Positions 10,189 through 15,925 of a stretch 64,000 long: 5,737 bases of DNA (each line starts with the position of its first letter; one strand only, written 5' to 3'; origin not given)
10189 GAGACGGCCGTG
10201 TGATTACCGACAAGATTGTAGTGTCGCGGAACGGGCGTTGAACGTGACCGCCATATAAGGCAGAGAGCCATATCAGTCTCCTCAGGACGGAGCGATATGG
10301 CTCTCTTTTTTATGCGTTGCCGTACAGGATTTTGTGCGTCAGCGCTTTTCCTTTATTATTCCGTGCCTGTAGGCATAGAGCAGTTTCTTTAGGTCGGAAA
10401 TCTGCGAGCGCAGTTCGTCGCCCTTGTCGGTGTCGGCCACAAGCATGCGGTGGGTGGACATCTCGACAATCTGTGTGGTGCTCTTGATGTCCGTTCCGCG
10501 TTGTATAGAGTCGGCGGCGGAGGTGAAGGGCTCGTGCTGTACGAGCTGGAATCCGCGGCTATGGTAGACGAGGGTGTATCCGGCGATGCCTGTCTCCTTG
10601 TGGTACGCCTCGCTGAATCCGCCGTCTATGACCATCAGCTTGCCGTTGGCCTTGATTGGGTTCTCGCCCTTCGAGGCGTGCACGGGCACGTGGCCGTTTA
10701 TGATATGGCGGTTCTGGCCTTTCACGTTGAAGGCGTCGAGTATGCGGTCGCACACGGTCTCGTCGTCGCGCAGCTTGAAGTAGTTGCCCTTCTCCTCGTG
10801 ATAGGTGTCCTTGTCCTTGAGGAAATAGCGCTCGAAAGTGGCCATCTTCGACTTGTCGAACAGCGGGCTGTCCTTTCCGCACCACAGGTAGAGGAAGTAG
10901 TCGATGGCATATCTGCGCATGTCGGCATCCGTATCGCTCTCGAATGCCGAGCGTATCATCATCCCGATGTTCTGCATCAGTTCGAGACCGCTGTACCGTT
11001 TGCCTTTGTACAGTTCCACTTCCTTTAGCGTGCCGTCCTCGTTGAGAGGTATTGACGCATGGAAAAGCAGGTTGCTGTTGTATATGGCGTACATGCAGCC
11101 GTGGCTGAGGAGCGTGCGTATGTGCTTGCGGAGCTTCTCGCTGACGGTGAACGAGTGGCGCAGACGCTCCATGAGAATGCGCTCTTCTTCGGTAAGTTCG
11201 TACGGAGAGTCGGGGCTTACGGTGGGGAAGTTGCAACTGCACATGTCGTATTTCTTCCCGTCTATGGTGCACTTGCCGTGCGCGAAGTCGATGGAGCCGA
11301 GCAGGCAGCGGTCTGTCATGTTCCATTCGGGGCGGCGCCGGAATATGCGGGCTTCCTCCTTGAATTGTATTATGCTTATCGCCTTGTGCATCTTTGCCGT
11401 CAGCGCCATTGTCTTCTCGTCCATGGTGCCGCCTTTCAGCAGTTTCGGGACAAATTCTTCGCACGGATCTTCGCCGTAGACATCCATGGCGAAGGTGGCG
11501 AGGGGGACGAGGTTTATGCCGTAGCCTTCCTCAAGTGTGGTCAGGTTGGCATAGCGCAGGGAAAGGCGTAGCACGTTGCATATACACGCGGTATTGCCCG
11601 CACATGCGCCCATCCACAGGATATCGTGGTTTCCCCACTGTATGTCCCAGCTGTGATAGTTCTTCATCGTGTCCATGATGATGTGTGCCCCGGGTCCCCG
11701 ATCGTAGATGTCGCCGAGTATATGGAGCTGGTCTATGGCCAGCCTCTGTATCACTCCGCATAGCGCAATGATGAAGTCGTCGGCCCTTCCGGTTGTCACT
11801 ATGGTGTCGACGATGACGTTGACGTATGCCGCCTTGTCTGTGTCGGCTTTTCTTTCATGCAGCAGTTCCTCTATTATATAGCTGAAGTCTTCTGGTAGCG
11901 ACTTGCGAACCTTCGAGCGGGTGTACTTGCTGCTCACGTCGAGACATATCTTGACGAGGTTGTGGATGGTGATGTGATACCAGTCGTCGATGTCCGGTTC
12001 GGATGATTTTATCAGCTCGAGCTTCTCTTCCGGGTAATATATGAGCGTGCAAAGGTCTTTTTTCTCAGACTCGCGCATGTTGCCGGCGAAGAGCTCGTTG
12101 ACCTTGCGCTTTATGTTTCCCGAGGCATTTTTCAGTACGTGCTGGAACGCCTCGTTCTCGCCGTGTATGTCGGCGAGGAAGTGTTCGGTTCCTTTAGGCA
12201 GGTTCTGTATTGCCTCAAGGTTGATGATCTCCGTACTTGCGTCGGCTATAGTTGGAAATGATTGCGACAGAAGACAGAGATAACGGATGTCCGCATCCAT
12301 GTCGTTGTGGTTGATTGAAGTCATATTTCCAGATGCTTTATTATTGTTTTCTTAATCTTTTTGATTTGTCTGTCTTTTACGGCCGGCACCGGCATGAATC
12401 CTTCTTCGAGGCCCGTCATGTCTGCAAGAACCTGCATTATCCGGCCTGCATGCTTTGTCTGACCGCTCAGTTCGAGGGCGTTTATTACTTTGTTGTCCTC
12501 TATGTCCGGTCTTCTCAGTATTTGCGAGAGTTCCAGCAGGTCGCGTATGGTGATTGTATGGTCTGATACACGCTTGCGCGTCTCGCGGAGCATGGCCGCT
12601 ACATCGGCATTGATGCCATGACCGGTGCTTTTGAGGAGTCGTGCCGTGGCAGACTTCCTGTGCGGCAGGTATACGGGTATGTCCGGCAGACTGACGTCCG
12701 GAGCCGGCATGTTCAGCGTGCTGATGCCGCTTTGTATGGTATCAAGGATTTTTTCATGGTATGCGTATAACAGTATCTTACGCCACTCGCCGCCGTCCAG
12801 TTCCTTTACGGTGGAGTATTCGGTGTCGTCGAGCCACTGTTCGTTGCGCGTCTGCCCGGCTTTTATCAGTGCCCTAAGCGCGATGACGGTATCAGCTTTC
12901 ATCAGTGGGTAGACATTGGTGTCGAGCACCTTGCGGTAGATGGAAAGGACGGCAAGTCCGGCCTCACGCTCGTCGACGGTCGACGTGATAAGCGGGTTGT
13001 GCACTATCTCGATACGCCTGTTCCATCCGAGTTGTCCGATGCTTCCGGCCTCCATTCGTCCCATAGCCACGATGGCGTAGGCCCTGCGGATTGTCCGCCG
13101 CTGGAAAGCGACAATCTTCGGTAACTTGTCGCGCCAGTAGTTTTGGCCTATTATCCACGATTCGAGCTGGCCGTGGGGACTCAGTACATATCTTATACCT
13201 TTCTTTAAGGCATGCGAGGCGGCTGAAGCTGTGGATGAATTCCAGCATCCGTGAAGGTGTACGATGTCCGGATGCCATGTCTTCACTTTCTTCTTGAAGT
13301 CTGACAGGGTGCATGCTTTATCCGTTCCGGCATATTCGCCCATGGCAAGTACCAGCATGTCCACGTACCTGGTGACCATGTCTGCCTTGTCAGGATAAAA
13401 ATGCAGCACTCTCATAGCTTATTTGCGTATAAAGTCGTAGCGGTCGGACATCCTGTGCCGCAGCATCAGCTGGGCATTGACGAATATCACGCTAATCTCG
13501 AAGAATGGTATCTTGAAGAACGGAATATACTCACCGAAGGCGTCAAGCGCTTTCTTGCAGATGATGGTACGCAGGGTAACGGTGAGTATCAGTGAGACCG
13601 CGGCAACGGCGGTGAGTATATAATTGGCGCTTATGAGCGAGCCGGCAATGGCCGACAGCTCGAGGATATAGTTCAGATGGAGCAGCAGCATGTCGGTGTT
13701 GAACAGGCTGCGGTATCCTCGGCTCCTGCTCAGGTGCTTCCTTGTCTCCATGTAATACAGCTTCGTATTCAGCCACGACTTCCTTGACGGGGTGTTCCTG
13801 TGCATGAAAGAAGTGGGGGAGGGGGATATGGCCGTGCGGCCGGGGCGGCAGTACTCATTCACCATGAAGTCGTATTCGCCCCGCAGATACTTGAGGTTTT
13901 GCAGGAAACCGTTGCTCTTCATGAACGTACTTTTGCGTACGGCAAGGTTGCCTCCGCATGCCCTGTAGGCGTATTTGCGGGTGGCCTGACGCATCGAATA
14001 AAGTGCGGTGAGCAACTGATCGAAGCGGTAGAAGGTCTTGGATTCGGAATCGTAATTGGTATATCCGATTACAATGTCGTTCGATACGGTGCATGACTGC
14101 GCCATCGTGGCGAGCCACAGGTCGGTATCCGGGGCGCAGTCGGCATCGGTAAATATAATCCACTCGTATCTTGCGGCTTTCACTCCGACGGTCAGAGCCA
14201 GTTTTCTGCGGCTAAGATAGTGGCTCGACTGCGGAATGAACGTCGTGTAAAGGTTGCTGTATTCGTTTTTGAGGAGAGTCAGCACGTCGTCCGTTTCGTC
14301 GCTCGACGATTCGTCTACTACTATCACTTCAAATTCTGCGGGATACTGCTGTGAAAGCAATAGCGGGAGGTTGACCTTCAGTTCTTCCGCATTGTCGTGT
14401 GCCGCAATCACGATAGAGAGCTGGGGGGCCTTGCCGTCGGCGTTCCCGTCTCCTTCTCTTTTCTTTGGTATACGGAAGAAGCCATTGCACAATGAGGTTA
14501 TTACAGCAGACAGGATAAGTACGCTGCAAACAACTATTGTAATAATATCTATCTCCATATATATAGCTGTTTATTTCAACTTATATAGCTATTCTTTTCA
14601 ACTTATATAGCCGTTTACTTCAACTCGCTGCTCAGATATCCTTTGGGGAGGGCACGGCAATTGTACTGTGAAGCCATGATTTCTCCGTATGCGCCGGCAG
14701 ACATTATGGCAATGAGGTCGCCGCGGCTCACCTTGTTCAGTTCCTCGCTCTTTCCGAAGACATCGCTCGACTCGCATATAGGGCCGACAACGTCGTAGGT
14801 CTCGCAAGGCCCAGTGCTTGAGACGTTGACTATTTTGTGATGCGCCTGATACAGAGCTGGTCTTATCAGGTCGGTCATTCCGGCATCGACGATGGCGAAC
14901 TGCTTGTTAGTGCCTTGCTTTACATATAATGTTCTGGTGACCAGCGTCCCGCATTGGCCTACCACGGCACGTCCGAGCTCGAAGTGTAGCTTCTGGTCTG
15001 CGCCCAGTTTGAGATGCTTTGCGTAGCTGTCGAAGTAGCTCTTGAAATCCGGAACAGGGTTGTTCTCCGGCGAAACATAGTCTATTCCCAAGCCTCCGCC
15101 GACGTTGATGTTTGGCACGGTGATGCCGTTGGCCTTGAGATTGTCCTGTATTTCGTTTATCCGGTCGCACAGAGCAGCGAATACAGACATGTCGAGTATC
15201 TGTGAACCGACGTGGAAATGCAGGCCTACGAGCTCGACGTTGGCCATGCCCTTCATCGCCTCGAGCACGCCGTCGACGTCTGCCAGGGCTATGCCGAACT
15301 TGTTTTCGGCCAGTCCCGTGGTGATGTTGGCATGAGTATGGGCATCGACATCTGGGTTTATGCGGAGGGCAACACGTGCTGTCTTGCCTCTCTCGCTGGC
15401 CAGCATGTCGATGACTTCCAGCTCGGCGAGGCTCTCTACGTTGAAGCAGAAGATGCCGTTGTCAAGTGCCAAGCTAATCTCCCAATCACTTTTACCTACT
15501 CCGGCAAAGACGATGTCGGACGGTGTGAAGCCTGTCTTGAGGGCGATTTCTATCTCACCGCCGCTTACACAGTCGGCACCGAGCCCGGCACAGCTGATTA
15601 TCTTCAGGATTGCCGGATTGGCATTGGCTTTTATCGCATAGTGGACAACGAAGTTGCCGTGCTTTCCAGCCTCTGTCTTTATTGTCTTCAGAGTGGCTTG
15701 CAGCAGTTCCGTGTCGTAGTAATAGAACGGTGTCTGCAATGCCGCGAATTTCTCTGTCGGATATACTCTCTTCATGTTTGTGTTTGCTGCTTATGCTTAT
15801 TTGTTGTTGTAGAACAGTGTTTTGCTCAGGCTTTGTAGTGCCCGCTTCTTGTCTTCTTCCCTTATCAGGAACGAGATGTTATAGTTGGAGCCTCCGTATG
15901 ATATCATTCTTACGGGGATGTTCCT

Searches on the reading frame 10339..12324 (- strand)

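Call 77: search_protein_families(library=pfam, proteins=[window:10339-12324:-], max_evalue=0.00001)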
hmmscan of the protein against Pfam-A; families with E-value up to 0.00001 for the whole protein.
window:10339-12324:- (661 aa): 1 family
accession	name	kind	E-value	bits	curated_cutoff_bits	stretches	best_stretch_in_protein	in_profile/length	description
PF06874.16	FBPase_2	-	0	1015.7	27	1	14-653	1-638/639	Firmicute fructose-1,6-bisphosphatase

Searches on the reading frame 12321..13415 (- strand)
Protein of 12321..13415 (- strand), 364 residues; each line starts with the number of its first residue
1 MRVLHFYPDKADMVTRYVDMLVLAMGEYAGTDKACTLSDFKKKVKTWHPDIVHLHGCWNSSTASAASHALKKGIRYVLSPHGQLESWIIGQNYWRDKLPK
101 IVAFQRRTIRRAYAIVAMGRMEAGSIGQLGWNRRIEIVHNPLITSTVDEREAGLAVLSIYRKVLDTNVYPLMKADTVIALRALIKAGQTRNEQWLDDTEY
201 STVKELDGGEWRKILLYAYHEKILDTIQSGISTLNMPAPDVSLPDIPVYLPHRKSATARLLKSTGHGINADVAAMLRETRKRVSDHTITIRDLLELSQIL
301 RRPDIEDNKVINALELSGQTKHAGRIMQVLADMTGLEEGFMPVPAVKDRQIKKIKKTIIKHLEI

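Call 77: search_protein_families(library=pfam, proteins=[window:12321-13415:-], max_evalue=0.00001)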
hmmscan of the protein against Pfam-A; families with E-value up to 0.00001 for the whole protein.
window:12321-13415:- (364 aa): 2 families
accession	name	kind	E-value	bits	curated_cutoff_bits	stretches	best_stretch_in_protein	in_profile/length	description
PF13579.12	Glyco_trans_4_4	-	8.6e-12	46.1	29.7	1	38-140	61-157/158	Glycosyl transferase 4-like domain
PF13439.12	Glyco_transf_4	-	1.1e-11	45.5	28.5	1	38-142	62-166/170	Glycosyltransferase Family 4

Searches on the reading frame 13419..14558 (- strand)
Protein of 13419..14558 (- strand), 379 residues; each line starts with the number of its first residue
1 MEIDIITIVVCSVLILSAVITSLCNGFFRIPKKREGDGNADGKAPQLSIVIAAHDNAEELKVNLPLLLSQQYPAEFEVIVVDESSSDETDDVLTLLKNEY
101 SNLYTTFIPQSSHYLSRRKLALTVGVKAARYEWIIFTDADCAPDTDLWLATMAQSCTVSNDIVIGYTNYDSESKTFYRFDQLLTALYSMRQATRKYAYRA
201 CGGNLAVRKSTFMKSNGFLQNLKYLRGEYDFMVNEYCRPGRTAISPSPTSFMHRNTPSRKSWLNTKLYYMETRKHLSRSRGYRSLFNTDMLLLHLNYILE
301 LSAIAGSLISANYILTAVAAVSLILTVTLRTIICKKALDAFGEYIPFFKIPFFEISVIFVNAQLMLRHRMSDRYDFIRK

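Call 77: search_protein_families(library=pfam, proteins=[window:13419-14558:-], max_evalue=0.00001)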
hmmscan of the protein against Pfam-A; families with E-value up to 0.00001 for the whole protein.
window:13419-14558:- (379 aa): 2 families
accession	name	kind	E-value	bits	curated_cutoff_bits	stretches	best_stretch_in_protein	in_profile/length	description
PF00535.33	Glycos_transf_2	-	1.6e-14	54.6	23.3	1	48-203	1-155/168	Glycosyl transferase family 2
PF10111.15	Glyco_tranf_2_2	-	4.8e-07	30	27.3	1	56-221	9-184/276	Glycosyltransferase like family 2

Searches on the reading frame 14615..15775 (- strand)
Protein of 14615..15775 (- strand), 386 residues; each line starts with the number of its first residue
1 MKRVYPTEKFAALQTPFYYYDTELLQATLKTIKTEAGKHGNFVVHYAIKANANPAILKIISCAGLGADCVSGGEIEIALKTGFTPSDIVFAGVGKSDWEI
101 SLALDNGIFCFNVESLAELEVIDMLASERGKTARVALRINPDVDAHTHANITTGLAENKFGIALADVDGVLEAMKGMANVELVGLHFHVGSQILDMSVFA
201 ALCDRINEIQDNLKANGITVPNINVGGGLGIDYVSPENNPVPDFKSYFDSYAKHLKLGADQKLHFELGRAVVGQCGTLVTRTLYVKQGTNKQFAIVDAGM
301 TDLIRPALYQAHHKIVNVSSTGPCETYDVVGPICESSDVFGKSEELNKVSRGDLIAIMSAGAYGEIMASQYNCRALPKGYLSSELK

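Call 77: search_protein_families(library=pfam, proteins=[window:14615-15775:-], max_evalue=0.00001)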
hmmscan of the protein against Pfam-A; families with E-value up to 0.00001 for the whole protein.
window:14615-15775:- (386 aa): 2 families
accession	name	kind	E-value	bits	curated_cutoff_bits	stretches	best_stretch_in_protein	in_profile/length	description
PF02784.22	Orn_Arg_deC_N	-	4.9e-55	187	23.4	1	33-272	12-246/247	Pyridoxal-dependent decarboxylase, pyridoxal binding domain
PF00278.28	Orn_DAP_Arg_deC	-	9.8e-28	96.7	23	1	17-361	1-95/95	Pyridoxal-dependent decarboxylase, C-terminal sheet domain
